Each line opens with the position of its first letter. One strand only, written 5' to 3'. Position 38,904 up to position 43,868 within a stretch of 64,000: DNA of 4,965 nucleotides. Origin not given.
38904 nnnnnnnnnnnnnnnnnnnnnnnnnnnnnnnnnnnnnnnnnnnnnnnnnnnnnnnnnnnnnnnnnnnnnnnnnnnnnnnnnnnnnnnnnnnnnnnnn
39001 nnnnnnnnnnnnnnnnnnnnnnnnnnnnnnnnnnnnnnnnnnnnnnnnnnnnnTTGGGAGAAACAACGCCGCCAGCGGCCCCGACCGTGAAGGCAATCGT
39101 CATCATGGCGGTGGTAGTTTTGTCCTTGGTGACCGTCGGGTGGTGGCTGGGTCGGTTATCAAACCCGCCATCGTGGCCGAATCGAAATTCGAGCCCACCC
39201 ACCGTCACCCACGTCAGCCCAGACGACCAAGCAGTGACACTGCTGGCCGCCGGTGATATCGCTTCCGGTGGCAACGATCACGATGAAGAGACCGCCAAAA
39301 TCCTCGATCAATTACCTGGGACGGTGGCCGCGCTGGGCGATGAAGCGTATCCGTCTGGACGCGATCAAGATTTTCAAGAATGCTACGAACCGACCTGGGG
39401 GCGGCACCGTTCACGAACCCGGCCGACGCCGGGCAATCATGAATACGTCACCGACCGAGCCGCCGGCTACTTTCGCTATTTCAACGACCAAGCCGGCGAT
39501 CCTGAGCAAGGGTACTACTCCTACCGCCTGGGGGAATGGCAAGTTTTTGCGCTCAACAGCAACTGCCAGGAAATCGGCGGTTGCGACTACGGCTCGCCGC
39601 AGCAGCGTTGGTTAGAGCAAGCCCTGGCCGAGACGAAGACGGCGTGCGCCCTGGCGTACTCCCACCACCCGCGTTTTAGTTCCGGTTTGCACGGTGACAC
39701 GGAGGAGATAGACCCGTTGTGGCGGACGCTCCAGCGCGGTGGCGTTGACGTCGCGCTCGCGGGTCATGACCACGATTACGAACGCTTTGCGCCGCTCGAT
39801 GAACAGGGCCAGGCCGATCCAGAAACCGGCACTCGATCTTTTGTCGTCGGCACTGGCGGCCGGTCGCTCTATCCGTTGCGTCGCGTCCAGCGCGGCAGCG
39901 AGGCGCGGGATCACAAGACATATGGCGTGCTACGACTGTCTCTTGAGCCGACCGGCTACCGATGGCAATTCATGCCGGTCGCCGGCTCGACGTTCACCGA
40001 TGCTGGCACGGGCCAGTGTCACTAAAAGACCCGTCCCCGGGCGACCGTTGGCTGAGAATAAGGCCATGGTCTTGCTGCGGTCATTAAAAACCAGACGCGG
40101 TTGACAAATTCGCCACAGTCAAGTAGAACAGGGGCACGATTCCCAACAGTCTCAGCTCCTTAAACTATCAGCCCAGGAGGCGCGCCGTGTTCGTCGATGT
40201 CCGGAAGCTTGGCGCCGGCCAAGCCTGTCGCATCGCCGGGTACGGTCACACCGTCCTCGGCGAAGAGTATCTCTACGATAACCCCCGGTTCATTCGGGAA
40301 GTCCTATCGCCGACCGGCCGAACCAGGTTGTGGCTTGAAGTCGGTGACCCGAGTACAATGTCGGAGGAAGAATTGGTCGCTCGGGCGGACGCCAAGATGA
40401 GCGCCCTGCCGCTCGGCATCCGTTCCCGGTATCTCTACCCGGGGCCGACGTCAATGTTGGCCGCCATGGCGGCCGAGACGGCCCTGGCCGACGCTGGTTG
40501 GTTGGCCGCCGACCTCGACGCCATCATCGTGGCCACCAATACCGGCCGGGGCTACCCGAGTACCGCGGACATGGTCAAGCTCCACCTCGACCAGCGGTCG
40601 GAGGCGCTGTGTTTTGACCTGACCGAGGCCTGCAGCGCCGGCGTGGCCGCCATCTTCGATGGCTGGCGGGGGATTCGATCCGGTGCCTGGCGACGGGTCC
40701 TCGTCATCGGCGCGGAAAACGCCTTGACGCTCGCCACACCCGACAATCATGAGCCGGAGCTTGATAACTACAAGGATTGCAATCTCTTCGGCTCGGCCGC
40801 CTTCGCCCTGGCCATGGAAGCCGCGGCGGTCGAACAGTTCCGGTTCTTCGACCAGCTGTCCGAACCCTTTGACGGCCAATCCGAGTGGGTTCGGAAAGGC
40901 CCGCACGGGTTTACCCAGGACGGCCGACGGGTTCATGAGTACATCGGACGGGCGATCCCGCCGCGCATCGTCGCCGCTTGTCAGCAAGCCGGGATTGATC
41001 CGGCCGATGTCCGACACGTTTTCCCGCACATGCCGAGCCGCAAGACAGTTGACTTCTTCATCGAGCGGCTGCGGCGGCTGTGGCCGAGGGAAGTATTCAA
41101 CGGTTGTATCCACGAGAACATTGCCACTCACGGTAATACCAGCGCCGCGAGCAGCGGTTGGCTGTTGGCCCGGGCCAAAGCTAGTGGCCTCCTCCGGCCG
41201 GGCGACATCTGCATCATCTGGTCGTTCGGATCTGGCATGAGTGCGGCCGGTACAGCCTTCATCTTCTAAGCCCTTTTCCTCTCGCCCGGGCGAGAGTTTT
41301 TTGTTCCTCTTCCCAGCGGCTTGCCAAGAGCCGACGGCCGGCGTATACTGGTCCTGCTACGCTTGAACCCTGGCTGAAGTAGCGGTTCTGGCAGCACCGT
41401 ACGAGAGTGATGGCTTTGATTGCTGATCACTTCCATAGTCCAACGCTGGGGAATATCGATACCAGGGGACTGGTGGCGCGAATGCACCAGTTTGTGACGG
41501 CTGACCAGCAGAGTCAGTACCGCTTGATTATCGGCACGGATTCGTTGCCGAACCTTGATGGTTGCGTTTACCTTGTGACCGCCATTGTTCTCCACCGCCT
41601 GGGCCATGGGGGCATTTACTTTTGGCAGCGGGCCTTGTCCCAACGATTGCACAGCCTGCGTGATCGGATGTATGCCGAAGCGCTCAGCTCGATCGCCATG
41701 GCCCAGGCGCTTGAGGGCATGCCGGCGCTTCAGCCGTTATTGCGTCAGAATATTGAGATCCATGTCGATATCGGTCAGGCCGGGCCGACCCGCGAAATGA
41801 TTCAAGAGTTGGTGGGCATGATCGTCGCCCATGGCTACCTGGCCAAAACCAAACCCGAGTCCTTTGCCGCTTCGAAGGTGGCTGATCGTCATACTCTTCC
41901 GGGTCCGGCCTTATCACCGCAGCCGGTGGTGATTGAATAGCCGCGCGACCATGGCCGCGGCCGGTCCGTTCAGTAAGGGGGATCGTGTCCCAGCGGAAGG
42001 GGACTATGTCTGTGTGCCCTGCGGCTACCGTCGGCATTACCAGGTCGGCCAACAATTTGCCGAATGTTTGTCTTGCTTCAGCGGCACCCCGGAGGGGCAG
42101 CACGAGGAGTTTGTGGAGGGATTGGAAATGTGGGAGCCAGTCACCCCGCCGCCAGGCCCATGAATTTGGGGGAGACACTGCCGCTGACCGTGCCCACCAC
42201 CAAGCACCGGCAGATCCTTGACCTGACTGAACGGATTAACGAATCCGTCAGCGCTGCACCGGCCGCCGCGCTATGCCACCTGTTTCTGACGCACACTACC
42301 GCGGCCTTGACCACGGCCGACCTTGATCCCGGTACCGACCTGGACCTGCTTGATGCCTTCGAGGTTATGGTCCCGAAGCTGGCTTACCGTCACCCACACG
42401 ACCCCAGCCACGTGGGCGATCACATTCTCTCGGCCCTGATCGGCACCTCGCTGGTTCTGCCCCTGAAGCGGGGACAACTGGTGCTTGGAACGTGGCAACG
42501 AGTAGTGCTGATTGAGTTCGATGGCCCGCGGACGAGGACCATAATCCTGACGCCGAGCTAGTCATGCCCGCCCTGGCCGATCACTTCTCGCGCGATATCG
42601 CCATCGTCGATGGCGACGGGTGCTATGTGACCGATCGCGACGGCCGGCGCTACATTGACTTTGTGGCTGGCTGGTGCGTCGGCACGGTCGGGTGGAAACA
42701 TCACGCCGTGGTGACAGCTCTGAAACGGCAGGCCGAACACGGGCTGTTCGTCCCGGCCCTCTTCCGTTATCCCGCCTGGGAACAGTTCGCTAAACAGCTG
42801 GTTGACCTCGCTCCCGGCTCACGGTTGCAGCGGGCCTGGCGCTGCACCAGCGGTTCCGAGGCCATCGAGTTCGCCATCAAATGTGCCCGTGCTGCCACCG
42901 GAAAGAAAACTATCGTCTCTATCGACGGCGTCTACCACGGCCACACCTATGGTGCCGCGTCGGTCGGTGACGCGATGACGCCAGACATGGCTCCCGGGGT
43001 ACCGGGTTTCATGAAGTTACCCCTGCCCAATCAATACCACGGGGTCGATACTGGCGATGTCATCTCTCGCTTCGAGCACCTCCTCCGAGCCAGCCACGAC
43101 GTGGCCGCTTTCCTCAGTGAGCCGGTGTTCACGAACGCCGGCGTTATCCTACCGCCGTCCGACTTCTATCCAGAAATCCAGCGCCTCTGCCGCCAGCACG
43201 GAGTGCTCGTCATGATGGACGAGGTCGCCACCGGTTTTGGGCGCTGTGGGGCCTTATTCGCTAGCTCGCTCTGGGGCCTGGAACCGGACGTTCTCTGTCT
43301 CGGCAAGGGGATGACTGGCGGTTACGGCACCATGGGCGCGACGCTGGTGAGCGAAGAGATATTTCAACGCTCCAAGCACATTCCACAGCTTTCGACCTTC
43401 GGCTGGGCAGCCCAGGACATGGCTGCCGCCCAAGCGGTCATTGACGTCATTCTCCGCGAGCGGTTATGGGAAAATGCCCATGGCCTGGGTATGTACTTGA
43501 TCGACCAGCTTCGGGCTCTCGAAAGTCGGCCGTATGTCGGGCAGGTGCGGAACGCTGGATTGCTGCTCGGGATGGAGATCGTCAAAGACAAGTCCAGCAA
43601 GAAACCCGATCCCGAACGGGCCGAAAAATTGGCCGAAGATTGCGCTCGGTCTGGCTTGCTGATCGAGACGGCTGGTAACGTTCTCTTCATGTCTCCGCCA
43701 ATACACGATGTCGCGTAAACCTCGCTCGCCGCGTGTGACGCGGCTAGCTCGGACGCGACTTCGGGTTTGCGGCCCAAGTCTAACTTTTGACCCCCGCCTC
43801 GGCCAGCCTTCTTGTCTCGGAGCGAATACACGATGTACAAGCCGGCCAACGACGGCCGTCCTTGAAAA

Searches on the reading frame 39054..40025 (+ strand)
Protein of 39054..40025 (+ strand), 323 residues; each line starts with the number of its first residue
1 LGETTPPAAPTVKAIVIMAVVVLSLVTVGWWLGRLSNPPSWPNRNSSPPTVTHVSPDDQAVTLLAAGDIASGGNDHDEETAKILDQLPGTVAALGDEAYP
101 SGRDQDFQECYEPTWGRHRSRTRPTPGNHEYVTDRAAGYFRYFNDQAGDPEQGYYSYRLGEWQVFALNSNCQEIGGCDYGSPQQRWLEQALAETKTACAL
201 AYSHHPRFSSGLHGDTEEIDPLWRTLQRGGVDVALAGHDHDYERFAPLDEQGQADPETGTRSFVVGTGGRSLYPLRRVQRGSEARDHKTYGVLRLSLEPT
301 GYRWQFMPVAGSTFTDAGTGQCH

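Call 76: search_protein_families(library=pfam, proteins=[window:39054-40025:+], max_evalue=0.001)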
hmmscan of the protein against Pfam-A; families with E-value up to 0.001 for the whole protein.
window:39054-40025:+ (323 aa): 1 family
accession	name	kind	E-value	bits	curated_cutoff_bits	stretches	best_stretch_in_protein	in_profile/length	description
PF00149.33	Metallophos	-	1.7e-10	42.1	21.5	1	63-242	3-191/191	Calcineurin-like phosphoesterase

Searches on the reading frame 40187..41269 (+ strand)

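Call 76: search_protein_families(library=pfam, proteins=[window:40187-41269:+], max_evalue=0.001)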
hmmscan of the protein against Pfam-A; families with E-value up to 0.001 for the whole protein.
window:40187-41269:+ (360 aa): 3 families
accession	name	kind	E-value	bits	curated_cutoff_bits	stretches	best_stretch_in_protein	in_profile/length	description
PF08541.16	ACP_syn_III_C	-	4.3e-15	56.1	26.6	1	265-357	1-87/90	3-Oxoacyl-[acyl-carrier-protein (ACP)] synthase III C terminal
PF08545.16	ACP_syn_III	-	1.2e-07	32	24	1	143-220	1-71/80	3-Oxoacyl-[acyl-carrier-protein (ACP)] synthase III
PF00108.29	Thiolase_N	-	6.3e-07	29.5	26.4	1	89-178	24-114/260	Thiolase, N-terminal domain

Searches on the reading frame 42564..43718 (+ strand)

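Call 76: search_protein_families(library=pfam, proteins=[window:42564-43718:+], max_evalue=0.001)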
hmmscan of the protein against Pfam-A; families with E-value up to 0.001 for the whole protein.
window:42564-43718:+ (384 aa): 1 family
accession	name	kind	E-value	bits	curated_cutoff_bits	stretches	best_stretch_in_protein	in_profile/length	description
PF00202.27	Aminotran_3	-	2.4e-86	290.4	30.5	1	12-379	11-384/403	Aminotransferase class-III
